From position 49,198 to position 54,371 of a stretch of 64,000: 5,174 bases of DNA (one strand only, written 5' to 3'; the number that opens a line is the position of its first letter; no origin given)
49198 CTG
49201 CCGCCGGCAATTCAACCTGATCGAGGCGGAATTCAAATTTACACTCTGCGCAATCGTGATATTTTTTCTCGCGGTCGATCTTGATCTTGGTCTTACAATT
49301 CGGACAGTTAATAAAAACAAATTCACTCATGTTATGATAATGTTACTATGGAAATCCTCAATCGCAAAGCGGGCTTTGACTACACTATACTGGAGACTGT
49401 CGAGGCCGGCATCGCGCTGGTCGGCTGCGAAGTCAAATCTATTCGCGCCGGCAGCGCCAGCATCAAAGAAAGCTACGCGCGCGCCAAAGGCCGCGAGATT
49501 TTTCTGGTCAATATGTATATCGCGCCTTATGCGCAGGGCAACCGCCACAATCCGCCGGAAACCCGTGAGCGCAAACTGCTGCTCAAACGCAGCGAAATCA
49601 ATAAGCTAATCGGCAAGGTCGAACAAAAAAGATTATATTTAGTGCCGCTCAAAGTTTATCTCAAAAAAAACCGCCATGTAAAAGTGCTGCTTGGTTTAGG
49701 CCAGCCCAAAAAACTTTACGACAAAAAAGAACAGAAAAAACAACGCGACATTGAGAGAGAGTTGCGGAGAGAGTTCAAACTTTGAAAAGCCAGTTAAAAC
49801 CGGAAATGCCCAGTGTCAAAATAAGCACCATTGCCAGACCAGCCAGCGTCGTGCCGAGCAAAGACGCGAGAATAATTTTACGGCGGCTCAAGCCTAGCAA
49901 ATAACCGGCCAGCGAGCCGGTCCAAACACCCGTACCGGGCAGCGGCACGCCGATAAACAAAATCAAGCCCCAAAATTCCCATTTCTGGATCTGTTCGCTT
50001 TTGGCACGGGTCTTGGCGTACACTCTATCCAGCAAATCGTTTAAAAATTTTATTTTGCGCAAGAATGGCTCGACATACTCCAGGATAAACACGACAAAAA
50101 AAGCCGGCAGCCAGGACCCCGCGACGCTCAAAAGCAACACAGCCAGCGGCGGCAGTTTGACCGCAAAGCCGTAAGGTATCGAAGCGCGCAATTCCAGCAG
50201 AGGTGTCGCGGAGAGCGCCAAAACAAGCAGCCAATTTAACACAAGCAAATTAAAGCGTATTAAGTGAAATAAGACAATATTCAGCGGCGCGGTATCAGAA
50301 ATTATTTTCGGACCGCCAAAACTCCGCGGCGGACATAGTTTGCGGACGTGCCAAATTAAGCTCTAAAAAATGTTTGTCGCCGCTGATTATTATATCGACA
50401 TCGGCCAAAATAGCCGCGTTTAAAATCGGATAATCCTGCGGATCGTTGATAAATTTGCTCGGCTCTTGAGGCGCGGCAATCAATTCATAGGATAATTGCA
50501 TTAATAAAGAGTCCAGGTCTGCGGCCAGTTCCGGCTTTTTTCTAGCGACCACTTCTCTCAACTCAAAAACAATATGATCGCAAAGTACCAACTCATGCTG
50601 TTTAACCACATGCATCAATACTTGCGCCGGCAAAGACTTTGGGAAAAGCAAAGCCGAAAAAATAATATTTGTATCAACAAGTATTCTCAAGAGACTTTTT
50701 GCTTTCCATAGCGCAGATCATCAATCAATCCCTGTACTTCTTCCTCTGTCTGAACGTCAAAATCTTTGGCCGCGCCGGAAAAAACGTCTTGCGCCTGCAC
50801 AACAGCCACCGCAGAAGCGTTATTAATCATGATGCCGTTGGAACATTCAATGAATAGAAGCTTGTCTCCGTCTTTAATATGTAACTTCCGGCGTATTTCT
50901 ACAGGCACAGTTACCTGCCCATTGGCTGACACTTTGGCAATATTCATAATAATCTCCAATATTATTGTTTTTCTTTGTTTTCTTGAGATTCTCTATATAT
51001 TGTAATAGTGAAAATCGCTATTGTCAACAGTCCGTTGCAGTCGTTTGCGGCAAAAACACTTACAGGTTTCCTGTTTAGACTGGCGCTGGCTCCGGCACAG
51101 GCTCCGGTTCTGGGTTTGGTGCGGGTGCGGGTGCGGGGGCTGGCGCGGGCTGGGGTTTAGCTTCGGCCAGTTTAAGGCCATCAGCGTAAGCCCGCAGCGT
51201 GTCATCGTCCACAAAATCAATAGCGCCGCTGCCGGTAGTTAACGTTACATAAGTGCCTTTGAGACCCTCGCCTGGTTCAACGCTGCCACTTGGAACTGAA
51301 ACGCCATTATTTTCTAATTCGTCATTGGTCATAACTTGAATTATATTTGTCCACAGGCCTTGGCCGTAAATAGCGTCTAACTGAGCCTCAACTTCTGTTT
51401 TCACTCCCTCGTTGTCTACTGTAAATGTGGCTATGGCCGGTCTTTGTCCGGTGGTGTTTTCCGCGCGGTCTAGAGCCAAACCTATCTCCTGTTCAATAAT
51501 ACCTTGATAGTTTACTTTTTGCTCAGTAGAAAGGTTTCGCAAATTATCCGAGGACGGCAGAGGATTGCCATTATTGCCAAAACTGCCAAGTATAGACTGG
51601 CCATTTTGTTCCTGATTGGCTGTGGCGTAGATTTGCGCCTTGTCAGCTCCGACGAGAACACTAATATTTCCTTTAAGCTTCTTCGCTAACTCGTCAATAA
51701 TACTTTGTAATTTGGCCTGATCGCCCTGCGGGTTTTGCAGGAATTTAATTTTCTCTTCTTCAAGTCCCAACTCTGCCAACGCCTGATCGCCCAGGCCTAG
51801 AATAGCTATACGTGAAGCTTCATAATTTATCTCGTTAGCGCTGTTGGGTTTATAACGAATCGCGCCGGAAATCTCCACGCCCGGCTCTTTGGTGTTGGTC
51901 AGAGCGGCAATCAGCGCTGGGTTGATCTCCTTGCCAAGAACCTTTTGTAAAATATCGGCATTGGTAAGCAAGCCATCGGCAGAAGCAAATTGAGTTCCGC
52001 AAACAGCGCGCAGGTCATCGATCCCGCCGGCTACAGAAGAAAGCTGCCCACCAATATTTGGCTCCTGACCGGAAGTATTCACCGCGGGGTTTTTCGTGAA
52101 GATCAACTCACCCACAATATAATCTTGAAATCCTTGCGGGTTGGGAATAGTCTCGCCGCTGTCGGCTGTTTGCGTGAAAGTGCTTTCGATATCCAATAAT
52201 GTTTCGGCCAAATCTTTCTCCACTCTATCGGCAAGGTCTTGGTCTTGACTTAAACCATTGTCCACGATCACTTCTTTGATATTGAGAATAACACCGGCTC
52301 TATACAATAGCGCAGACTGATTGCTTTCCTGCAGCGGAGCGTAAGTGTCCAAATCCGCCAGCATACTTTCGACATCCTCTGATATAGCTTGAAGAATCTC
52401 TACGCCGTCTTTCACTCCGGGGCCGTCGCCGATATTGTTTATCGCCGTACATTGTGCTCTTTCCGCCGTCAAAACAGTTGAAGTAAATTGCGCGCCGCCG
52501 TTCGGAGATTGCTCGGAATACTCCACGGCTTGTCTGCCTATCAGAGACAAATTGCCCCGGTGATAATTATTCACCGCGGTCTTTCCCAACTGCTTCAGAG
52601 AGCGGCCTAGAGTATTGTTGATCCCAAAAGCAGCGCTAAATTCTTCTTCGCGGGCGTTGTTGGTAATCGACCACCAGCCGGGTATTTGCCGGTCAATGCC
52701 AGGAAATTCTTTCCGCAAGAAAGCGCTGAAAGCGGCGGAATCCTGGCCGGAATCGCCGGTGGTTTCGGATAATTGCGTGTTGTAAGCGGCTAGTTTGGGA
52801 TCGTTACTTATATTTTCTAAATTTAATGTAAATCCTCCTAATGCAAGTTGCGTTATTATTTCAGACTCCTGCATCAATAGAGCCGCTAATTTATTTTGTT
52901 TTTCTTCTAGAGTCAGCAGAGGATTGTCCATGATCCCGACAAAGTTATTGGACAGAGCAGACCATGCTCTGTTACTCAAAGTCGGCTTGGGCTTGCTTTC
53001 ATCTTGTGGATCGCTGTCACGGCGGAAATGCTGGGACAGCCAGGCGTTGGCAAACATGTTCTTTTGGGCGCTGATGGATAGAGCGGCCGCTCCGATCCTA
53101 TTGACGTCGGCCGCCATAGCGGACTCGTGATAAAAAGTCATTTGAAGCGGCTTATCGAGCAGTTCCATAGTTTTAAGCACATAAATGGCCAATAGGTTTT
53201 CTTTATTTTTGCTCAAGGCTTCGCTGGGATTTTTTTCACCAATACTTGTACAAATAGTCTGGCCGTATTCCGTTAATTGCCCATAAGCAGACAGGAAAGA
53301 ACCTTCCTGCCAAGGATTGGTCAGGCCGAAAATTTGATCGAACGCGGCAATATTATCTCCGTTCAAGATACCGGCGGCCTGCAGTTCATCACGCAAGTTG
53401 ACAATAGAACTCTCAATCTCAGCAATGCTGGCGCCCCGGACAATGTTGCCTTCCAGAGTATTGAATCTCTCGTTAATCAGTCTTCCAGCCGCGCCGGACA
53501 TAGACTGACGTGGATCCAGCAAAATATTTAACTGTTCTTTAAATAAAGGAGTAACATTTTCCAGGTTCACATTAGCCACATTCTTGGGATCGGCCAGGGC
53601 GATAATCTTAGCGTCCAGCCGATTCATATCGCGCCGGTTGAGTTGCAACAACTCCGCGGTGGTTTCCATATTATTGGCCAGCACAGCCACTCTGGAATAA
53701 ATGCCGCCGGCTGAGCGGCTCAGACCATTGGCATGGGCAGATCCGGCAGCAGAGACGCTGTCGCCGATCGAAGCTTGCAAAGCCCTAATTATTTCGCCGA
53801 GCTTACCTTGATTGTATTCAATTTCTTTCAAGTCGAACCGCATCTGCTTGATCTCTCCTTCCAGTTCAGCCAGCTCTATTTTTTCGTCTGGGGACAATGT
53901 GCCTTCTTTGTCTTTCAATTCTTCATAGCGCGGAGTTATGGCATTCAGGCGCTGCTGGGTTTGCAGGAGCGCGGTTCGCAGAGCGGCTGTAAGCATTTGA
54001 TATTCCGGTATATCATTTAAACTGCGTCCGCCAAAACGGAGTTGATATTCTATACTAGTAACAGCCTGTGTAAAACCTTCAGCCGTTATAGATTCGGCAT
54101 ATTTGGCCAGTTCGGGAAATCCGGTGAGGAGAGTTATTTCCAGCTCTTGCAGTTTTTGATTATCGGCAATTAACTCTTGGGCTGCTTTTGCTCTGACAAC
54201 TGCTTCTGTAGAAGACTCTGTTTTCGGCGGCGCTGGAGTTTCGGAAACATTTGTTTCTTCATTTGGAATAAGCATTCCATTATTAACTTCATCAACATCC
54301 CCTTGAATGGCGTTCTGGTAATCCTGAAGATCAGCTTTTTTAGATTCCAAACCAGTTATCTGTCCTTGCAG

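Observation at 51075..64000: Giant ORF of more than 4,300 aa with no hallmark of known giant-protein classes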

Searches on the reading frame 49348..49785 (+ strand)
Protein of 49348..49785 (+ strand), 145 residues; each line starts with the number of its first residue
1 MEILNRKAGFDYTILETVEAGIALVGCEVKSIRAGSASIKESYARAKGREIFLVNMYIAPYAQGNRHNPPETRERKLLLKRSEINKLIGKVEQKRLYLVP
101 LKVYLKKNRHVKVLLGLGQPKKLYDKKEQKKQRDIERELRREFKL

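Call 15: find_encoding_contigs(protein=window:49348-49785:+, flank=10000, max_places=4)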
Protein window:49348-49785:+ (145 aa): no gene with exactly this product is on record in the collection.

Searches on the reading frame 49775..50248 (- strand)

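Call 7: search_protein_families(library=pfam, proteins=[window:49775-50248:-], max_evalue=0.001)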
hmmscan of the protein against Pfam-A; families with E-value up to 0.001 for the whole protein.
window:49775-50248:- (157 aa): 1 family
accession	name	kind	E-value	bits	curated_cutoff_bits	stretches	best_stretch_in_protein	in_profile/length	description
PF06695.16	Sm_multidrug_ex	-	8e-36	123.7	30.7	1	19-138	1-120/121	Putative small multi-drug export protein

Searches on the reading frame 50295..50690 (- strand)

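Call 110: search_protein_families(library=pfam, proteins=[window:50295-50690:-], max_evalue=0.01)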
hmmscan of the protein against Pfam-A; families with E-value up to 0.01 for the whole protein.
window:50295-50690:- (131 aa): 3 families
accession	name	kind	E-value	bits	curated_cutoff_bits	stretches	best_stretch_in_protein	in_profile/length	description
PF13470.12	PIN_3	-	6.8e-15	56.3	27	1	2-107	1-115/115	PIN domain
PF01850.27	PIN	-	2.3e-05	25.4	23.6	1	3-67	1-65/120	PIN domain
PF10130.15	PIN_2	-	2.6e-05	24.9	22.4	1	5-114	2-121/133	PIN domain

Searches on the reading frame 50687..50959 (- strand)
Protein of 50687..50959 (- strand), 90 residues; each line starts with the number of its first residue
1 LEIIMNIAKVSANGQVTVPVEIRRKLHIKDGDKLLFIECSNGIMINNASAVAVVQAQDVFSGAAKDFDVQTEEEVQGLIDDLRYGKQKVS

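Call 110: search_protein_families(library=pfam, proteins=[window:50687-50959:-], max_evalue=0.01)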
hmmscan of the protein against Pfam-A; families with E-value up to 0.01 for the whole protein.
window:50687-50959:- (90 aa): 2 families
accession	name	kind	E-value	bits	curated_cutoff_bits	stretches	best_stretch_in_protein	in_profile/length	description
PF04014.23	MazE_antitoxin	-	2.1e-08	34.4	24.7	1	7-45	1-40/48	Antidote-toxin recognition MazE, bacterial antitoxin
PF15937.10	PrlF_antitoxin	-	0.0026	18.3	32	1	8-43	2-37/99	prlF antitoxin for toxin YhaV_toxin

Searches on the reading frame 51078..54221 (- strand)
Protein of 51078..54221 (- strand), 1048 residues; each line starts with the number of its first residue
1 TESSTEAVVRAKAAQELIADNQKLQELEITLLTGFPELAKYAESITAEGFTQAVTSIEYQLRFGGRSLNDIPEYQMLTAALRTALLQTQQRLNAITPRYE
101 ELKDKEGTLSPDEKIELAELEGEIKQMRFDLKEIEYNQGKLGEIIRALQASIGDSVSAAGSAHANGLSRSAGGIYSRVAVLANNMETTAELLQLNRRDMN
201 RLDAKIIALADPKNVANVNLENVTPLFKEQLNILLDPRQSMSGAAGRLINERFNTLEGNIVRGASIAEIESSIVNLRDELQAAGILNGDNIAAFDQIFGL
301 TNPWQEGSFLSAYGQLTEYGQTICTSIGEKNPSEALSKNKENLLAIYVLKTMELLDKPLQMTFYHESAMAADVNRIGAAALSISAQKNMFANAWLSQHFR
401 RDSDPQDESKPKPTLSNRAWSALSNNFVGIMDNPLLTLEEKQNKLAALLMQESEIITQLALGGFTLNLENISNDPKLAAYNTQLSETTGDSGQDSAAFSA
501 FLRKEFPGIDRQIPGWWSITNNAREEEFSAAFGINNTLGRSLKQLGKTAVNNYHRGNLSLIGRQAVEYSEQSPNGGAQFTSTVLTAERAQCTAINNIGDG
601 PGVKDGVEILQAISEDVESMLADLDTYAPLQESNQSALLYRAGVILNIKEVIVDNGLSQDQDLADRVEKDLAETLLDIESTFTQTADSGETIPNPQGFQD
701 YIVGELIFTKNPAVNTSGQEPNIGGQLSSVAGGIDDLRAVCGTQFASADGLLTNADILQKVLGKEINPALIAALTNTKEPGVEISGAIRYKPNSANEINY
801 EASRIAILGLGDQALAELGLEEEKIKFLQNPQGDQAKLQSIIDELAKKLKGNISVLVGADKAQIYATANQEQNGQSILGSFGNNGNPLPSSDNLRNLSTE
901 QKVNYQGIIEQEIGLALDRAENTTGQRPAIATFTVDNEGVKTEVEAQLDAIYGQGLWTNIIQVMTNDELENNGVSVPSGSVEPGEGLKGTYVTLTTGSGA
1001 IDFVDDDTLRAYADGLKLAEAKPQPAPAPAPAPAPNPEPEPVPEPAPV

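Call 112: find_homologous_proteins(query=window:51078-54221:-, max_evalue=0.001)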
Query window:51078-54221:- (1048 aa): 1 proteins with E <= 0.001 among 8000 candidates.
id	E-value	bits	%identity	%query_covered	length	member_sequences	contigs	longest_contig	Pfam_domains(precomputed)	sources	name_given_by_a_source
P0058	0.0e+0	1208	60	97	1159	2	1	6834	-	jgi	jgi:hypothetical protein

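Call 115: search_solved_structures(query=A9, max_evalue=1)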
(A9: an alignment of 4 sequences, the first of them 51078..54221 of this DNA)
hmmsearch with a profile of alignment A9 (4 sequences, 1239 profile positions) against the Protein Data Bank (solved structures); distinct sequences matched with E-value up to 1: 8.
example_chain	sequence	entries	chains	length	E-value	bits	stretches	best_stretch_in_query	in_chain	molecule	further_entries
5apq_A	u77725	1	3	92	0.081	14.2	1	180-244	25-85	GENERAL CONTROL PROTEIN GCN4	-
1cy9_A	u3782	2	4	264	0.086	14.1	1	384-468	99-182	DNA TOPOISOMERASE I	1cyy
3px7_A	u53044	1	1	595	0.36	12.1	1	394-468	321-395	DNA topoisomerase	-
3pwt_A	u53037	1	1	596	0.36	12.1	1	394-468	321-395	DNA topoisomerase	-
1cy0_A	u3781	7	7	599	0.36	12.1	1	394-468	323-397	DNA TOPOISOMERASE I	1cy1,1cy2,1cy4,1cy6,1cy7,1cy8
4rul_A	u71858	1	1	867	0.63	11.3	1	394-468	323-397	DNA topoisomerase 1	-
9gda_F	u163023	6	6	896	0.66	11.2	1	394-468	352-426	DNA topoisomerase 1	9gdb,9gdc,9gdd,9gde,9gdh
5aps_A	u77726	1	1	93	0.75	11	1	180-244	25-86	GENERAL CONTROL PROTEIN GCN4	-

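Call 121: list_cluster_members(proteins=[P0058, P0011, P0014, P0019, P0020, P0023, P0026, P0027, P0033, P0034])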
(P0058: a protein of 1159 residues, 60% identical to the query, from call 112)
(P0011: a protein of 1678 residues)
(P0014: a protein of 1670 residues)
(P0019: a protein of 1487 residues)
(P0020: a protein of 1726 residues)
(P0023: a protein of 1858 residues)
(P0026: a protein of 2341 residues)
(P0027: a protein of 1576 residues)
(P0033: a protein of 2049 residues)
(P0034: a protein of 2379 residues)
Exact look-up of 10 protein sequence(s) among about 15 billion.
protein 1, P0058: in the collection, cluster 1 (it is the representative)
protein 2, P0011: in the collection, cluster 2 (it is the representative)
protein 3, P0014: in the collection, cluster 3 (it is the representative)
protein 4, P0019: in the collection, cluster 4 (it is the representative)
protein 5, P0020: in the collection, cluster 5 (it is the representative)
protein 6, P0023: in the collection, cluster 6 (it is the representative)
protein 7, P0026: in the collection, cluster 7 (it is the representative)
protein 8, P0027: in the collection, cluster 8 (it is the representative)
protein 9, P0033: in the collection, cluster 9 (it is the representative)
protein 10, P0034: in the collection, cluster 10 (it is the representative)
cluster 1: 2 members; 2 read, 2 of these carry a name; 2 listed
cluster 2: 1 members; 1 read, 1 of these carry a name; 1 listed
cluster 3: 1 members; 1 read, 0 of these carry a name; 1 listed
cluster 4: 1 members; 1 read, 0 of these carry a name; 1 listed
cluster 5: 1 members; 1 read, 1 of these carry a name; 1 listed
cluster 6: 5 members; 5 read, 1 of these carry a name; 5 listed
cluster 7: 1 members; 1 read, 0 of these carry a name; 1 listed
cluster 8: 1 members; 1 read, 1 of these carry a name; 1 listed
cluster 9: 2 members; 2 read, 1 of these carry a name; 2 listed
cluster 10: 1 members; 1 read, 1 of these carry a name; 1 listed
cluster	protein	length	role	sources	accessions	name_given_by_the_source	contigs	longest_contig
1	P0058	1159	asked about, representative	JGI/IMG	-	hypothetical protein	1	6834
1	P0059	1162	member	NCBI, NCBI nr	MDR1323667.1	MAG: hypothetical protein LBK68_04430, partial [Candidatus Margulisbacteria bacterium] | hypothetical protein [Candidatus Margulisiibacteriota bacterium]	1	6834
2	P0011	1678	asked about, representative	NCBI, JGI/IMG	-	hypothetical protein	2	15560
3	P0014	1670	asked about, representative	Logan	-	-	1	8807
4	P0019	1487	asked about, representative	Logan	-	-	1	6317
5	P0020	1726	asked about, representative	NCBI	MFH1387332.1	MAG: hypothetical protein ABIH50_06690 [bacterium]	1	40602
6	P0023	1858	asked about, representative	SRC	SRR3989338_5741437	-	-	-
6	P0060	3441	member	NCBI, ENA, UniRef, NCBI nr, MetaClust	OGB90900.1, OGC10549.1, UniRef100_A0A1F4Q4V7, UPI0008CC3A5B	hypothetical protein A2625_07665 [candidate division WOR-1 bacterium ... | Uncharacterized protein n=1 Tax=candidate division WOR-1 bacterium ... | MAG: hypothetical protein A2625_07665 [candidate division WOR-1 bacterium ...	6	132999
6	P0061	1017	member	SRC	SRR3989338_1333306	-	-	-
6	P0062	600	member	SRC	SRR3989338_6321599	-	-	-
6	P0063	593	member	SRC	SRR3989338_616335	-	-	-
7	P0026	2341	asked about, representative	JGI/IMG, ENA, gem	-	-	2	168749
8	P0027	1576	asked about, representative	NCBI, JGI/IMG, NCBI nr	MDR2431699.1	MAG: hypothetical protein LBD99_05555 [Candidatus Margulisbacteria bacterium] | hypothetical protein | hypothetical protein [Candidatus Margulisiibacteriota bacterium]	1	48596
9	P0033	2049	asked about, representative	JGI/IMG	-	hypothetical protein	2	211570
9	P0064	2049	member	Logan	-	-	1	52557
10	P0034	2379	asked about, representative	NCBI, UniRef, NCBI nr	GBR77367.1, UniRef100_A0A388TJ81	hypothetical protein RDn1_026 [Candidatus Termititenax dinenymphae] | PKD/Chitinase domain-containing protein n=1 Tax=Candidatus Termititenax dinenymphae ...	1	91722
